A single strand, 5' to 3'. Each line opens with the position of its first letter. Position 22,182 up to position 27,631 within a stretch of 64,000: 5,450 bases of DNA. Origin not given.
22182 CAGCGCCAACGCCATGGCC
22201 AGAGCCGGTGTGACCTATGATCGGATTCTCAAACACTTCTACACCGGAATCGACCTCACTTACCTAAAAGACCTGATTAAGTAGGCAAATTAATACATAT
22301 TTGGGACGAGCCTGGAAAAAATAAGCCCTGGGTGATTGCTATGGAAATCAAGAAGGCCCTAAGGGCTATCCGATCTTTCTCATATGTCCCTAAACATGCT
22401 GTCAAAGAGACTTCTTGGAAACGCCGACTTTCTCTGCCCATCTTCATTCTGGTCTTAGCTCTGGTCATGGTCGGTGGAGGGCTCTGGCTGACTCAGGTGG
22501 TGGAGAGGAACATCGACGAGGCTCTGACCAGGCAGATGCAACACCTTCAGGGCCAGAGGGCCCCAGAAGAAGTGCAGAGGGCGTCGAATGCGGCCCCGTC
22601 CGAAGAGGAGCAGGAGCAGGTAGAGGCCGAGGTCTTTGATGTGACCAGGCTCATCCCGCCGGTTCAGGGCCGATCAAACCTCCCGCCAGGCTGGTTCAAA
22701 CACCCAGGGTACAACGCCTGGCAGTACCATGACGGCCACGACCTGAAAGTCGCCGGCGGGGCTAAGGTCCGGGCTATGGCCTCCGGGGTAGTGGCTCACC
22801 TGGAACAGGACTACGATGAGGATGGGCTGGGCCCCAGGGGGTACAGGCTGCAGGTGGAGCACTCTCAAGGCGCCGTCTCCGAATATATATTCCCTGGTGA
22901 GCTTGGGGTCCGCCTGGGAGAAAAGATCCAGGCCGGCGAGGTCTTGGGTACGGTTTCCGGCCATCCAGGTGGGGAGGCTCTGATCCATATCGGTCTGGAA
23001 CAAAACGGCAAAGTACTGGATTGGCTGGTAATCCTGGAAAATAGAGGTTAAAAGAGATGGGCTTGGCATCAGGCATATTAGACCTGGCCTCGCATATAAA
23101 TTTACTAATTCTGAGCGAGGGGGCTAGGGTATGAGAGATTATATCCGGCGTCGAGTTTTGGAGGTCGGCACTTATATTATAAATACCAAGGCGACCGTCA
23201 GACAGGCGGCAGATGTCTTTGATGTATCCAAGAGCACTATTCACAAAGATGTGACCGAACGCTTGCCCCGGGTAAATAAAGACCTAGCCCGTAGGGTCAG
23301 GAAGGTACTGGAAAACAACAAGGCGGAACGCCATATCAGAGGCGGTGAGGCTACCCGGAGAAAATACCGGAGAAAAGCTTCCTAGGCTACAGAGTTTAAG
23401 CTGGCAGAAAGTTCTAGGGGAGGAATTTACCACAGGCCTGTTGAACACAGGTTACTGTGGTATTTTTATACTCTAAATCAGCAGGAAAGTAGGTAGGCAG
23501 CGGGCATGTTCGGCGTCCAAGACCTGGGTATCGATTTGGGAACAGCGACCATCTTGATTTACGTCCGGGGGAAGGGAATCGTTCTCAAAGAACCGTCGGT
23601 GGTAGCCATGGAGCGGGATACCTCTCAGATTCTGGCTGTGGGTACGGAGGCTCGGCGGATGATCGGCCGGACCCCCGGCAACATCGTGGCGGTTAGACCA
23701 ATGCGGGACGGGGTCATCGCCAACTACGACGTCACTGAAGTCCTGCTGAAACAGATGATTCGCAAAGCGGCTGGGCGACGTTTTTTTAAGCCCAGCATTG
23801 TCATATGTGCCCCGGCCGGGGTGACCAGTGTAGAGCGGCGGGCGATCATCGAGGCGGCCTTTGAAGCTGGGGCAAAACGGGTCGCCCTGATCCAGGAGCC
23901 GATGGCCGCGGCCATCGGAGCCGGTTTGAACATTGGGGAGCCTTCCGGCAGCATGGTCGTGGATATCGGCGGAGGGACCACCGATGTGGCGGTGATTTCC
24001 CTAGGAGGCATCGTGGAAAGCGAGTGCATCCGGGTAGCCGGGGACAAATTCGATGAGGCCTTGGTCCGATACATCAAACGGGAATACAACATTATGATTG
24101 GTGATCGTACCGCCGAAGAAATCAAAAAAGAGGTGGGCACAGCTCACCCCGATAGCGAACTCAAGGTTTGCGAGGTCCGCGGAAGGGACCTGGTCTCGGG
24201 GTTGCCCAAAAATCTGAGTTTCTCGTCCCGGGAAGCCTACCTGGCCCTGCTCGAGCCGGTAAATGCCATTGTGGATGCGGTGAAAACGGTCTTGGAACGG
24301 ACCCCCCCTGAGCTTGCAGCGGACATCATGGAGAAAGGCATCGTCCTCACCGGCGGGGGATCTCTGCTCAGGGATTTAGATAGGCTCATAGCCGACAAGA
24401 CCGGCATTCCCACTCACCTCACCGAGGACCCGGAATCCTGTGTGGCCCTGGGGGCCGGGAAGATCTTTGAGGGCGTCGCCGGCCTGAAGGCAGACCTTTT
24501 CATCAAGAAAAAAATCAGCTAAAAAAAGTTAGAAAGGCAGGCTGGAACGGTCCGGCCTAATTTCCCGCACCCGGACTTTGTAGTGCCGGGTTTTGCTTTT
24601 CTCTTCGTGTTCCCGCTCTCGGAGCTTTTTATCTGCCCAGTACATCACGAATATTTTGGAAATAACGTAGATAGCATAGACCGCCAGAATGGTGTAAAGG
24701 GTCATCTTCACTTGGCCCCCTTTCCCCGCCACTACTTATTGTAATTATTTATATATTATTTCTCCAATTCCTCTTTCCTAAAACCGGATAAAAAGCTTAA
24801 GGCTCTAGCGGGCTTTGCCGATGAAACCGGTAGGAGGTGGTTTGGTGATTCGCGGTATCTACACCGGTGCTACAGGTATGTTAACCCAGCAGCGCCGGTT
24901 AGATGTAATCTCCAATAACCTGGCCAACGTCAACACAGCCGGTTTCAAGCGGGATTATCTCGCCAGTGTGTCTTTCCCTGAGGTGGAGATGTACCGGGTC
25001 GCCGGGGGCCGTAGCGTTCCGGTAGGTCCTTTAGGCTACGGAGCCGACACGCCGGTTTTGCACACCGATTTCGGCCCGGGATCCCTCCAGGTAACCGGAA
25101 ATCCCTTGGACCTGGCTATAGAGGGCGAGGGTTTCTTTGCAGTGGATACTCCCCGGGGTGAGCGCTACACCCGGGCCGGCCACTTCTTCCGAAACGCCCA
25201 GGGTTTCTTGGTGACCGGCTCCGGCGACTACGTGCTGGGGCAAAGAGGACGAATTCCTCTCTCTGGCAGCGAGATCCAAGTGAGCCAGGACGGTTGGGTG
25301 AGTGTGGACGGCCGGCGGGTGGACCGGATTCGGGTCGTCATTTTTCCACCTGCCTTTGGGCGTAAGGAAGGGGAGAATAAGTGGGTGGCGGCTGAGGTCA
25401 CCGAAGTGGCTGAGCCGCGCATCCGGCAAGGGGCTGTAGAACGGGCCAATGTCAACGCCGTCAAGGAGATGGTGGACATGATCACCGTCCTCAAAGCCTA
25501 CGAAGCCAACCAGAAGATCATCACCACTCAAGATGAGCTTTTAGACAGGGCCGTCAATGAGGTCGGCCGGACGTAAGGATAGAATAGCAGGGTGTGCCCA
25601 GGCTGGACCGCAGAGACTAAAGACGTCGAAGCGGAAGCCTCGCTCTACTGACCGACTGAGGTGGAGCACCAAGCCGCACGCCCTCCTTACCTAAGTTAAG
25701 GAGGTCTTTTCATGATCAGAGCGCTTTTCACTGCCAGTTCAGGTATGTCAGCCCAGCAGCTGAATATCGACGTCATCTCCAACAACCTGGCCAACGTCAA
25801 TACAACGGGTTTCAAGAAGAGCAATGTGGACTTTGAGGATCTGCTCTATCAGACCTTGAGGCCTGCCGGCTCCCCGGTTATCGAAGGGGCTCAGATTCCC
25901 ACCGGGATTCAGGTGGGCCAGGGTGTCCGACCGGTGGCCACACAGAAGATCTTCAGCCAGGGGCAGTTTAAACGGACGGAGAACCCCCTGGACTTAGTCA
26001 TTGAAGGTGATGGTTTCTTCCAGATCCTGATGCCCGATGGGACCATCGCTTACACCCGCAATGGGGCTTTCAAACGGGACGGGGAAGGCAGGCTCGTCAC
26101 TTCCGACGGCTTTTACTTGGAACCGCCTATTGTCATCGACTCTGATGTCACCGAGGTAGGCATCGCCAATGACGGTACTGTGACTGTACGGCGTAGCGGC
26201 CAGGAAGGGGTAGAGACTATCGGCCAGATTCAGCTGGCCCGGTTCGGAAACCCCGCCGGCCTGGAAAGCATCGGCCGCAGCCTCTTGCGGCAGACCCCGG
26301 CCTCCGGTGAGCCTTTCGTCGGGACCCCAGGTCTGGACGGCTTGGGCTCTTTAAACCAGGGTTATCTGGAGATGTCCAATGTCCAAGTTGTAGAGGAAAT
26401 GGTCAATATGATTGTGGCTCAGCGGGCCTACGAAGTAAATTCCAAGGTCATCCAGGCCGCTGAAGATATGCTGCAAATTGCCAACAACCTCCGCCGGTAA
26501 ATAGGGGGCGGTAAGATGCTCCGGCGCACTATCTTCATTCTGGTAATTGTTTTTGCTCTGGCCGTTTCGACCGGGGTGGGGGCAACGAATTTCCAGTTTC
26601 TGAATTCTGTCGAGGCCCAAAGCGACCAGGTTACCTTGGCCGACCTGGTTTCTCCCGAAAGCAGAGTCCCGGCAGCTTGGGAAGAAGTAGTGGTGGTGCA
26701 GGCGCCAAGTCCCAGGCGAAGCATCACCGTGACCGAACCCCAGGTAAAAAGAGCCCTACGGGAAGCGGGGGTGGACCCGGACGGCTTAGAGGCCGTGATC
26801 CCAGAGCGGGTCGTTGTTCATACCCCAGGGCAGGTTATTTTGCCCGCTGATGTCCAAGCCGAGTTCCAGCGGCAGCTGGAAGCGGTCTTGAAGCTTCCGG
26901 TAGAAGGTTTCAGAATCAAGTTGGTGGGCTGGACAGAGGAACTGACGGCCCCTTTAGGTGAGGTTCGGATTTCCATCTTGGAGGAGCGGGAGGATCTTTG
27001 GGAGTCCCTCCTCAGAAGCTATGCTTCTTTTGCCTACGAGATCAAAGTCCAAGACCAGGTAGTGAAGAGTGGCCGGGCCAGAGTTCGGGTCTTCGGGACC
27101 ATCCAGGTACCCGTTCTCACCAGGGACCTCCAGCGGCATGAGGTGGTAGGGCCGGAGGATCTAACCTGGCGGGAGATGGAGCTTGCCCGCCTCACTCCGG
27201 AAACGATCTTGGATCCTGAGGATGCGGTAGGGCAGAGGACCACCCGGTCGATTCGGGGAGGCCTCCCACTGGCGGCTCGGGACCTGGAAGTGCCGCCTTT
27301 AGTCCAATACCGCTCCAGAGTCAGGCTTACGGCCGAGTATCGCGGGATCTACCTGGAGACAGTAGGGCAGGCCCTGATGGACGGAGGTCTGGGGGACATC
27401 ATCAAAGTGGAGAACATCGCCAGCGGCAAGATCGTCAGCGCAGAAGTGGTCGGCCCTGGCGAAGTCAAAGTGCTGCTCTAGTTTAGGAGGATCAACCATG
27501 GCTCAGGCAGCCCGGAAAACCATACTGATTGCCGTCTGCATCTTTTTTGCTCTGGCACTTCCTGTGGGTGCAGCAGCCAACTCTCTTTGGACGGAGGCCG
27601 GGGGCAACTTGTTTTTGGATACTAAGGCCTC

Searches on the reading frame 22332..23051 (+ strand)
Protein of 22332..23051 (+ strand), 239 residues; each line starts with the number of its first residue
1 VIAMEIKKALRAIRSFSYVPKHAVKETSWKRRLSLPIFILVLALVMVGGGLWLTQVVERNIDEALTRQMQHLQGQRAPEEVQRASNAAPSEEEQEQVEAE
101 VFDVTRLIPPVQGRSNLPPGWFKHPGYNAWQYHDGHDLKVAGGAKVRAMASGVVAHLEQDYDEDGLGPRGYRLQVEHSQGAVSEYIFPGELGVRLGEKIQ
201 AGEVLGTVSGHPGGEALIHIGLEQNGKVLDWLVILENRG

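Call 15: search_protein_families(library=pfam, proteins=[window:22332-23051:+], max_evalue=0.001)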
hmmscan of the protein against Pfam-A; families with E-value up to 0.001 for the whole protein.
window:22332-23051:+ (239 aa): 1 family
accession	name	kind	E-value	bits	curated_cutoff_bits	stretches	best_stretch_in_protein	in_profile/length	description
PF01551.29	Peptidase_M23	-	6.3e-11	42.8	28.7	1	132-230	2-95/96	Peptidase family M23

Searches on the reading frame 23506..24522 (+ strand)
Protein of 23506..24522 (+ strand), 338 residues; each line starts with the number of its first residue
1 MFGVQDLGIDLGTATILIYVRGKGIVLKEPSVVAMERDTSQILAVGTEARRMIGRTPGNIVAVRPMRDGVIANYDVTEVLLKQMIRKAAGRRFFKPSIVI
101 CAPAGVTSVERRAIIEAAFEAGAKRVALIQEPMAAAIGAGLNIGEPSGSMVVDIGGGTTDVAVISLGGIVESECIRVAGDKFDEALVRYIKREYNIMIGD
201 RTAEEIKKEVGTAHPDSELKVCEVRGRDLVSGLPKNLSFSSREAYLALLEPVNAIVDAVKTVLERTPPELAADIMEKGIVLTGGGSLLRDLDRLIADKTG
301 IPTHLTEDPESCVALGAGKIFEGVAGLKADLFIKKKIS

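Call 15: search_protein_families(library=pfam, proteins=[window:23506-24522:+], max_evalue=0.001)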
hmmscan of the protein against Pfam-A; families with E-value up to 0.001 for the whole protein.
window:23506-24522:+ (338 aa): 6 families
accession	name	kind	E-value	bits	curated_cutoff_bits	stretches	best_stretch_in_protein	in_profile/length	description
PF06723.19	MreB_Mbl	-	1.8e-142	474.5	27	1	5-325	2-323/327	MreB/Mbl protein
PF00012.26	HSP70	-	2.4e-15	56.2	20.6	1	96-318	134-369/599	Hsp70 protein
PF00022.25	Actin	-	3.7e-14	52.6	27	1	30-193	31-190/410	Actin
PF14450.12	FtsA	-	1.1e-11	45.7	31.8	1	150-316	1-127/127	Cell division protein FtsA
PF06277.17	EutA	-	7.6e-05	22.2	27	1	150-204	146-204/475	Ethanolamine utilisation protein EutA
PF08841.16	DDR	-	0.00021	20.8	24.6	1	129-208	115-189/328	Diol dehydratase reactivase ATPase-like domain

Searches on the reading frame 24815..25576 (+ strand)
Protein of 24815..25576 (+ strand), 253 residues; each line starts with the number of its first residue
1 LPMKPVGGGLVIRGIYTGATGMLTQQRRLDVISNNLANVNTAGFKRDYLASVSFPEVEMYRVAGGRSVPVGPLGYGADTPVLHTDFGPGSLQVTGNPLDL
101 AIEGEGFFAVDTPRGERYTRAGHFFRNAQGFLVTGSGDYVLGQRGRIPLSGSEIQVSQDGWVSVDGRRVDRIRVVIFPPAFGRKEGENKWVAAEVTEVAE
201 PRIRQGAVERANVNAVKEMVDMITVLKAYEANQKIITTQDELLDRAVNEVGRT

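Call 15: search_protein_families(library=pfam, proteins=[window:24815-25576:+], max_evalue=0.001)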
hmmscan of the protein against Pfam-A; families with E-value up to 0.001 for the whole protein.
window:24815-25576:+ (253 aa): 3 families
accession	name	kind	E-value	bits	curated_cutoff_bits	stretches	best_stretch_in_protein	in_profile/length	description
PF06429.18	Flg_bbr_C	-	9.1e-19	67.1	23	1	204-248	1-45/46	Flagellar basal body rod FlgEFG protein C-terminal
PF22692.1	LlgE_F_G_D1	-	3.3e-15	56.4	27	1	101-164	1-64/64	Flagellar hook protein FlgE/F/G D1 domain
PF00460.25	Flg_bb_rod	-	7.2e-13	48.6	20.7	1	15-45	1-31/31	Flagella basal body rod protein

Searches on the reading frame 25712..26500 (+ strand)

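Call 15: search_protein_families(library=pfam, proteins=[window:25712-26500:+], max_evalue=0.001)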
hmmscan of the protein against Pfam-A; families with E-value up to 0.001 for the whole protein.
window:25712-26500:+ (262 aa): 3 families
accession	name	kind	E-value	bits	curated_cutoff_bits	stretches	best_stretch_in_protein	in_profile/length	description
PF22692.1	LlgE_F_G_D1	-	3.3e-26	91.7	27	1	97-159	2-64/64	Flagellar hook protein FlgE/F/G D1 domain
PF06429.18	Flg_bbr_C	-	2.5e-22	78.5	23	1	216-260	2-46/46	Flagellar basal body rod FlgEFG protein C-terminal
PF00460.25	Flg_bb_rod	-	9.3e-13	48.3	20.7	1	7-35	3-31/31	Flagella basal body rod protein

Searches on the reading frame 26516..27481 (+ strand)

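Call 15: search_protein_families(library=pfam, proteins=[window:26516-27481:+], max_evalue=0.001)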
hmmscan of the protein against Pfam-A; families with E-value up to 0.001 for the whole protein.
window:26516-27481:+ (321 aa): 2 families
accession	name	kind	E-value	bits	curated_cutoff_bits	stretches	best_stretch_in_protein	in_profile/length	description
PF13144.11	ChapFlgA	-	6.9e-32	110.5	23.8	1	197-319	2-122/122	Chaperone for flagella basal body P-ring formation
PF08666.17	SAF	-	8.6e-10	39.5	21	1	198-258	3-63/63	SAF domain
